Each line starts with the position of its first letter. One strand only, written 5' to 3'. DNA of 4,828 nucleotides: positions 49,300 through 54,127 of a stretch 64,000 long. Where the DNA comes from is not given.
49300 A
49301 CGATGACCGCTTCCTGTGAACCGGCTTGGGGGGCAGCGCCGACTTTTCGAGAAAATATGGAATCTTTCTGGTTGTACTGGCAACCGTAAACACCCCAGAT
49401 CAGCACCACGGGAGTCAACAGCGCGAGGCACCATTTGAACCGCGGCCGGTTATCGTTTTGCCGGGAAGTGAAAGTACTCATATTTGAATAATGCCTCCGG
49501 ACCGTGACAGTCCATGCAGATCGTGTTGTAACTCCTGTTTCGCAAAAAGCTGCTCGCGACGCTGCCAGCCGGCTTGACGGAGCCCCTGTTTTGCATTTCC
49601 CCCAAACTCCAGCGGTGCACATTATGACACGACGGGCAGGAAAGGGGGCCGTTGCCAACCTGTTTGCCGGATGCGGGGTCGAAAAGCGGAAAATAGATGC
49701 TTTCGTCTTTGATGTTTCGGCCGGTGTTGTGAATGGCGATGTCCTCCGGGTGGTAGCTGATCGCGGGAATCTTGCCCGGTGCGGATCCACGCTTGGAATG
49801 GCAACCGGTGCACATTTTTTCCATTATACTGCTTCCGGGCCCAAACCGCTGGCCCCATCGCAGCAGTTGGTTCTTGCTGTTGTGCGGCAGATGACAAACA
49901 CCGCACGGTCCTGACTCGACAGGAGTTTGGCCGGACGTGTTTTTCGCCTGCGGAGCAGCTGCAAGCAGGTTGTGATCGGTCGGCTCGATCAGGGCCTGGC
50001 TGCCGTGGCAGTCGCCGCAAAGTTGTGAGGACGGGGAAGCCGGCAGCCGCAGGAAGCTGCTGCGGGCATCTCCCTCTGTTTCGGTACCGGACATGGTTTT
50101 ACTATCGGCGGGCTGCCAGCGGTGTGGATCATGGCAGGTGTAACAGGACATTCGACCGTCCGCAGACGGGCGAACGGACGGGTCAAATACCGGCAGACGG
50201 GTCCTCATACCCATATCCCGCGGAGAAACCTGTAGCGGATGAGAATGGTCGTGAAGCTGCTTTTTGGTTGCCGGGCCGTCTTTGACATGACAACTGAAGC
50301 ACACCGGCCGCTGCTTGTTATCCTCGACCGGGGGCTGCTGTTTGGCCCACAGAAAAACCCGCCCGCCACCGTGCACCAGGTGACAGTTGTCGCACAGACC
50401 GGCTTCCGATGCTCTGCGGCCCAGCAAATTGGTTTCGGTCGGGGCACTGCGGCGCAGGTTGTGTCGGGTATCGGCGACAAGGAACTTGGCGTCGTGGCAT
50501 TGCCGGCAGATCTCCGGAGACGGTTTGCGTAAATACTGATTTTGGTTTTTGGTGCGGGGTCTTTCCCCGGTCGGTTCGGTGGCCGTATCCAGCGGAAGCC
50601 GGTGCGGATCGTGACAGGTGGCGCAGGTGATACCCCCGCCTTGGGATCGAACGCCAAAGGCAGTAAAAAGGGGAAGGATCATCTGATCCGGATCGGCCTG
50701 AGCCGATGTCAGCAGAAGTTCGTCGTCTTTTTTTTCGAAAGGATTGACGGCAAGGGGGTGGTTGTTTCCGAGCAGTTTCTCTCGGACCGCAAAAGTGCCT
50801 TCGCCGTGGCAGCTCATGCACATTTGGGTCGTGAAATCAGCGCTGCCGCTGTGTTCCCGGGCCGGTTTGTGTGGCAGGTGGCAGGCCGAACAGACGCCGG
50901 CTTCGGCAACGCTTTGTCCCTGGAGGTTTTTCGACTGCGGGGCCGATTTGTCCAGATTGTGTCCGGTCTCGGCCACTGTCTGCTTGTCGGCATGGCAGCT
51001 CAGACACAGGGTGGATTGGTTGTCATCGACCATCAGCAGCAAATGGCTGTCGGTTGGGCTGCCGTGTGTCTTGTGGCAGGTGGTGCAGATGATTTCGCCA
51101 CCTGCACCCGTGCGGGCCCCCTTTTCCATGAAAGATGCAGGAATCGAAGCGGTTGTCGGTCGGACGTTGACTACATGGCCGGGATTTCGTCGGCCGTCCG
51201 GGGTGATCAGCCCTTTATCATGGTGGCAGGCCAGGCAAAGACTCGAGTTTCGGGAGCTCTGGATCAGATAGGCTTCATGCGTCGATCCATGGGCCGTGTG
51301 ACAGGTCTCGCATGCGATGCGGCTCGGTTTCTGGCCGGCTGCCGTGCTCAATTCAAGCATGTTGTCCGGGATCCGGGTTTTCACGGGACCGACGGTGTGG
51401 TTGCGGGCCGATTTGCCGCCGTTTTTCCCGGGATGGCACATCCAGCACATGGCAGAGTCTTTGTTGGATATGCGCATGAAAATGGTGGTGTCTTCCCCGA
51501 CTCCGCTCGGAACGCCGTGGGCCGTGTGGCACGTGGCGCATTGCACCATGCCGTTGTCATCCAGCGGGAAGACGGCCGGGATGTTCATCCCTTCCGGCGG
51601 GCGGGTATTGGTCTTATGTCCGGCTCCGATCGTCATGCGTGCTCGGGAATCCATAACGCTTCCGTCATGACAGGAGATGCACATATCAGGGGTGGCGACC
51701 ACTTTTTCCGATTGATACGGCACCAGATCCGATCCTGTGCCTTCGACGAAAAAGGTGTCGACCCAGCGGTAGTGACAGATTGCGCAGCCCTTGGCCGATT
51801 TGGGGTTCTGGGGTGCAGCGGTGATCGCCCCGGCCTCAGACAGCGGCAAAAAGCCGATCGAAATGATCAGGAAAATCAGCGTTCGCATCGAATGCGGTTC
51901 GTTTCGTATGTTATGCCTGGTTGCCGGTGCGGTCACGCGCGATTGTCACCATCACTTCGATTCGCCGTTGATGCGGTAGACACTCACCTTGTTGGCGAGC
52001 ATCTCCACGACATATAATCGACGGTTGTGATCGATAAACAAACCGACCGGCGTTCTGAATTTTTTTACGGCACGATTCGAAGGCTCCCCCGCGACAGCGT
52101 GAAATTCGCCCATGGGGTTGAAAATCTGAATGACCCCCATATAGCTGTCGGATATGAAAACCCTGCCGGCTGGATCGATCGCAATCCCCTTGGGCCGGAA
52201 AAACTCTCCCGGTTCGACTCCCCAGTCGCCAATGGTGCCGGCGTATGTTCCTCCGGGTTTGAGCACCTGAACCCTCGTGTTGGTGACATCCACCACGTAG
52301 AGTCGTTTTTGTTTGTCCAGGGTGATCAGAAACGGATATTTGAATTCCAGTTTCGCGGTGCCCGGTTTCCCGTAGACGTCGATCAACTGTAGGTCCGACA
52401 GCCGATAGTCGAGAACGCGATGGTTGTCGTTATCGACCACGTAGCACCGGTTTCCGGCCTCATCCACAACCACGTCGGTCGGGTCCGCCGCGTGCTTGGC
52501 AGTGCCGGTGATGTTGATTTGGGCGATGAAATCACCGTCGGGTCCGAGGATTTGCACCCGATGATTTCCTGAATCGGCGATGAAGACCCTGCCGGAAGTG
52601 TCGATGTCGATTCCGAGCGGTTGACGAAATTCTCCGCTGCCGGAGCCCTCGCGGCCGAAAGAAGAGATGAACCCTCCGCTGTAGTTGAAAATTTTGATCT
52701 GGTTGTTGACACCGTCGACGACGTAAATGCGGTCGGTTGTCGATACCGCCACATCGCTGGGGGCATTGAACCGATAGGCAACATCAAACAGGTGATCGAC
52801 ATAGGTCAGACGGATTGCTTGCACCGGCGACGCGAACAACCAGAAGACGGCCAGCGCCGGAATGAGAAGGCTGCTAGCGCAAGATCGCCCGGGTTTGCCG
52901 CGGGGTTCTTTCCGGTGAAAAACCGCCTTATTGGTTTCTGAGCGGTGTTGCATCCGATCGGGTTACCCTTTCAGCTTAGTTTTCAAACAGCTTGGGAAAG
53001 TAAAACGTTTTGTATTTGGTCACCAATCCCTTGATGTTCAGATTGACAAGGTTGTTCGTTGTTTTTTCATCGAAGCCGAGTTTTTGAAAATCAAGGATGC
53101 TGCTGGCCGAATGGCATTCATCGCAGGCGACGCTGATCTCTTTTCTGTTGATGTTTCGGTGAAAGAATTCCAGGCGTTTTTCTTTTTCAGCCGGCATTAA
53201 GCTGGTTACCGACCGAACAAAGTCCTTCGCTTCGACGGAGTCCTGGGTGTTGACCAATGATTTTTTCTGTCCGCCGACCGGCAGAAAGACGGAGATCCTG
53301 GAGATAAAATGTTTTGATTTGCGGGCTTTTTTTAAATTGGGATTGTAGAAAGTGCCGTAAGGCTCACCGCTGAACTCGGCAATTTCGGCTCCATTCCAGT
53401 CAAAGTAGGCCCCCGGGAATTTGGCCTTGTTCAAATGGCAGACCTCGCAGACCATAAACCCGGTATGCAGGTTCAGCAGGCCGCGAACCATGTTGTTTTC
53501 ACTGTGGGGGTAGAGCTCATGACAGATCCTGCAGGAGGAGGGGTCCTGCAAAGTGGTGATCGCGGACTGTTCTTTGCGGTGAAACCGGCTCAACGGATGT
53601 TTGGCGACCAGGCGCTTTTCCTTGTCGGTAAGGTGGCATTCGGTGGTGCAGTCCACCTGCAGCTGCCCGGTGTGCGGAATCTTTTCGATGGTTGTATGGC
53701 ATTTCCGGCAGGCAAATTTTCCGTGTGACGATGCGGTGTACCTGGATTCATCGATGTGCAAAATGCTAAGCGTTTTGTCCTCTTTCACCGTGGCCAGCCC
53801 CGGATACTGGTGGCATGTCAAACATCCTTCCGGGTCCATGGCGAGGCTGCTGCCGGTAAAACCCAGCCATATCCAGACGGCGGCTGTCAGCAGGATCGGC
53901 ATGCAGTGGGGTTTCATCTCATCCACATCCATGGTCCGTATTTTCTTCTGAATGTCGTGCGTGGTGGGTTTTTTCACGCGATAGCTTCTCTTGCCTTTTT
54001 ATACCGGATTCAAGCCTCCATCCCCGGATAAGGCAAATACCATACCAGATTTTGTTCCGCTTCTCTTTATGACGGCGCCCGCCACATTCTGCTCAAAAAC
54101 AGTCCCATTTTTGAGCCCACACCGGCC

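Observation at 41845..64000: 22-kb putative extracellular electron transfer locus, from inner membrane to outer membrane, with its own regulators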

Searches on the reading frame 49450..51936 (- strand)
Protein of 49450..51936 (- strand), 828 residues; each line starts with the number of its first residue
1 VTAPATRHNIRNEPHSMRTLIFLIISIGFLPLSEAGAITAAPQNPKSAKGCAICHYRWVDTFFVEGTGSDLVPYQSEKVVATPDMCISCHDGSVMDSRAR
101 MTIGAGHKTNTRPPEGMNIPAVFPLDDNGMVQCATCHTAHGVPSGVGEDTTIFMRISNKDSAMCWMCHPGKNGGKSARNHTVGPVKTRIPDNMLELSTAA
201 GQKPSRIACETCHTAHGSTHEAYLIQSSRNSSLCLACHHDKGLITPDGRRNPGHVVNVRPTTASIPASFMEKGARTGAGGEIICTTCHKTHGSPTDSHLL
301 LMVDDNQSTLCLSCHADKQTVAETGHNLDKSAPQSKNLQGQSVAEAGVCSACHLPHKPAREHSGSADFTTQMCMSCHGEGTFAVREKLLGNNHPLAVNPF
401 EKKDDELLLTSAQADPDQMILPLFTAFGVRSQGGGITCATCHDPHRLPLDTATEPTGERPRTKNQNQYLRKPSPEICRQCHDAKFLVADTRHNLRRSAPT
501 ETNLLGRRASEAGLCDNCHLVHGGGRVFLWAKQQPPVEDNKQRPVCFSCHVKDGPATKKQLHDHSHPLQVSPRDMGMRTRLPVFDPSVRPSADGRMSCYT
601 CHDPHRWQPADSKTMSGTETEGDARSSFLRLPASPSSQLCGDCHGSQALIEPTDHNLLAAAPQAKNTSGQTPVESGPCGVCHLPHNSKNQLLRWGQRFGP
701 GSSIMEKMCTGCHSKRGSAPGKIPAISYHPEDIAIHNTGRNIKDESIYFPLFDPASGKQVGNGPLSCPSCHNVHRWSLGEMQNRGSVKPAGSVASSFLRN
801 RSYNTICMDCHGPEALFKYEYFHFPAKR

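Call 4: search_protein_families(library=pfam, proteins=[window:49450-51936:-], max_evalue=0.01)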
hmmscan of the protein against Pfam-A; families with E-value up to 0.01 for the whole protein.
window:49450-51936:- (828 aa): 4 families
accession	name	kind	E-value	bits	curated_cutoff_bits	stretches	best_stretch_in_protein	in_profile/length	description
PF09699.15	Paired_CXXCH_1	-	1.6e-42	143.3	20.6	5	280-319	7-40/41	Doubled CXXCH motif (Paired_CXXCH_1)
PF14522.11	Cytochrome_C7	-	1.9e-29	101.7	24.8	2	282-353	14-66/67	Cytochrome c7 and related cytochrome c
PF22113.1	Mtrc-MtrF_II-IV_dom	-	2.5e-24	86.2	30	4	344-520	4-164/176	Outer membrane cytochrome MtrC/MtrF-like, domains II/IV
PF14537.11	Cytochrom_c3_2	-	1.2e-18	67.8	25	1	282-377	7-78/79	Cytochrome c3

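Call 7: search_protein_families(library=ncbifam, proteins=[window:49450-51936:-], max_evalue=0.01)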
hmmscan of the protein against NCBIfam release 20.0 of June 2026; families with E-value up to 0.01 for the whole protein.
window:49450-51936:- (828 aa): 3 families
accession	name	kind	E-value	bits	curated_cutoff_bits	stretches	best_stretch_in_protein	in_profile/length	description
TIGR01905.1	paired_CXXCH_1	subfamily_domain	1.8e-33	114.2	25.2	3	284-319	9-40/41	doubled CXXCH domain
TIGR03508.1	decahem_SO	subfamily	6.8e-22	78.2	192.2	2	207-242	144-223/258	DmsE family decaheme c-type cytochrome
NF008659.0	PRK11659.1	equivalog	0.0082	15.8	184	0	206-241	135-170/188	cytochrome c nitrite reductase pentaheme subunit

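Call 88: search_solved_structures(query=window:49450-51891:-, max_evalue=0.001)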
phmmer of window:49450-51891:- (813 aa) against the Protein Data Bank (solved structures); distinct sequences matched with E-value up to 0.001: 0.

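Call 121: predict_structure(alignment_id=A3)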
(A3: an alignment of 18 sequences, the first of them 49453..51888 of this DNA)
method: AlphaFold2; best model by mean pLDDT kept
length: 812 residues; sequences in the alignment: 18
mean_pLDDT: 53.0   pTM: 0.44
mean pLDDT of the five models: 53.0, 48.3, 40.9, 39.0, 34.8
residues with pLDDT >= 90: 0; 70-90: 124; 50-70: 349; < 50: 339
segments of 3 or more residues with pLDDT < 50: 1-4, 12-95, 97-104, 117-174, 176-213, 274-290, 368-377, 387-395, 431-450, 502-513, 515-527, 590-611, 616-619, 708-712, 759-780, 806-812
pLDDT, mean of each block of 10 residues (from residue 1): 49 37 25 26 28 29 34 32 30 45 51 53 39 32 36 35 28 44 33 41 38 52 59 58 66 68 68 43 40 64 64 70 69 57 59 74 55 47 59 55 80 78 73 39 35 67 69 67 69 62 40 44 47 66 57 65 68 70 66 31 34 53 60 59 75 69 61 55 66 69 57 57 60 67 68 60 39 38 53 55 51 48
secondary structure, 60 per line:
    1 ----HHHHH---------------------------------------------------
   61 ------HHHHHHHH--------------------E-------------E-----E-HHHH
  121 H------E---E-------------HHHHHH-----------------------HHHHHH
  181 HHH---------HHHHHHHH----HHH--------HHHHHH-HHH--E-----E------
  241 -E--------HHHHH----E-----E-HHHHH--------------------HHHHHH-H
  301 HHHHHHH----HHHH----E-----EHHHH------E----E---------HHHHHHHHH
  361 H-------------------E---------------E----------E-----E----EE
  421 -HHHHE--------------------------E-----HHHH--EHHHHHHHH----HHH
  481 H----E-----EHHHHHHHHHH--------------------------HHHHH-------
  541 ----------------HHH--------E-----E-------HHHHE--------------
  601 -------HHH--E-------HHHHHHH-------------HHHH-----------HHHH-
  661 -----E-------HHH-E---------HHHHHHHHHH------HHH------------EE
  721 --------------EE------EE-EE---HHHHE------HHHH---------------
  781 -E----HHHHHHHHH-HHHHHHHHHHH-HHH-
elements in order (helices of 4 or more, strands of 3 or more residues): H5-9 H67-74 H117-121 H146-151 H175-183 H193-200 H216-221 H251-255 H268-272 H293-298 H300-307 H312-315 H327-330 H352-361 H422-425 H459-462 H466-473 H478-481 H493-502 H529-533 H582-585 H621-627 H641-644 H656-659 H688-697 H751-754 H762-765 H787-795 H797-807

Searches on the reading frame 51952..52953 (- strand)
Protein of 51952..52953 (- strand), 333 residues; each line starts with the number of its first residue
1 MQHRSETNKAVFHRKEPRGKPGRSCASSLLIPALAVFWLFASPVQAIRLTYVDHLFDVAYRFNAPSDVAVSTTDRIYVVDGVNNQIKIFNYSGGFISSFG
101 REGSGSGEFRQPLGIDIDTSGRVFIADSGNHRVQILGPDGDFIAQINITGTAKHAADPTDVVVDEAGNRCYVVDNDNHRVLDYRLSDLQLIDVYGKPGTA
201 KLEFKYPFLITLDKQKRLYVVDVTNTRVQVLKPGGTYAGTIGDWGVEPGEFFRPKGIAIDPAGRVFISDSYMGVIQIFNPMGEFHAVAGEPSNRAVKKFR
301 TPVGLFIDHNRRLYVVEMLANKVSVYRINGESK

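Call 4: search_protein_families(library=pfam, proteins=[window:51952-52953:-], max_evalue=0.01)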
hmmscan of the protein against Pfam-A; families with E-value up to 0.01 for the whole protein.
window:51952-52953:- (333 aa): 6 families
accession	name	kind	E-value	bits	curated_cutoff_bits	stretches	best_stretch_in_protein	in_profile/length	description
PF01436.27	NHL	-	2.4e-29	100.3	20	4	109-135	1-27/28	NHL repeat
PF17170.10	DUF5128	-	8.6e-22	78.2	22.9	3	70-120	51-100/321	6-bladed beta-propeller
PF25021.1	TEN_NHL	-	3.9e-08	33.1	27.1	1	112-293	33-181/357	Teneurin NHL domain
PF08450.18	SGL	-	8.8e-07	29.2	26.3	0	74-149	146-223/246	SMP-30/Gluconolactonase/LRE-like region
PF01731.26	Arylesterase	-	2.4e-06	28.1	21.3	0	294-328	48-83/86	Arylesterase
PF06739.17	SBBP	-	0.00013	22.3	20.5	0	254-267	15-28/38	Beta-propeller repeat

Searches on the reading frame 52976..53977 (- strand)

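Call 4: search_protein_families(library=pfam, proteins=[window:52976-53977:-], max_evalue=0.01)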
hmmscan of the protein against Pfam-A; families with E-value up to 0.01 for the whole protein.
window:52976-53977:- (333 aa): 3 families
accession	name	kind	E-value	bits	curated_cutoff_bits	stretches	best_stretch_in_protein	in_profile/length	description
PF14522.11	Cytochrome_C7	-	1.3e-05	25.3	24.8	0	47-115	11-66/67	Cytochrome c7 and related cytochrome c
PF02085.21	Cytochrom_CIII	-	0.00044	21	22.9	0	77-181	20-101/101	Class III cytochrome C family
PF14537.11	Cytochrom_c3_2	-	0.00059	20.7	25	0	48-115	25-78/79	Cytochrome c3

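Call 7: search_protein_families(library=ncbifam, proteins=[window:52976-53977:-], max_evalue=0.01)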
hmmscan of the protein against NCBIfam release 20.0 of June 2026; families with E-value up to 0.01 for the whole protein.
window:52976-53977:- (333 aa): 2 families
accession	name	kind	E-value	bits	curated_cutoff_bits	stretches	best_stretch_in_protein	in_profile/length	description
TIGR04315.1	octaheme_Shew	subfamily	7.3e-06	25.2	375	1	51-184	147-253/440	tetrathionate reductase family octaheme c-type cytochrome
TIGR04314.1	methano7heme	equivalog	0.0034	16.3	250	0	283-308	438-464/494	methanogenesis multiheme c-type cytochrome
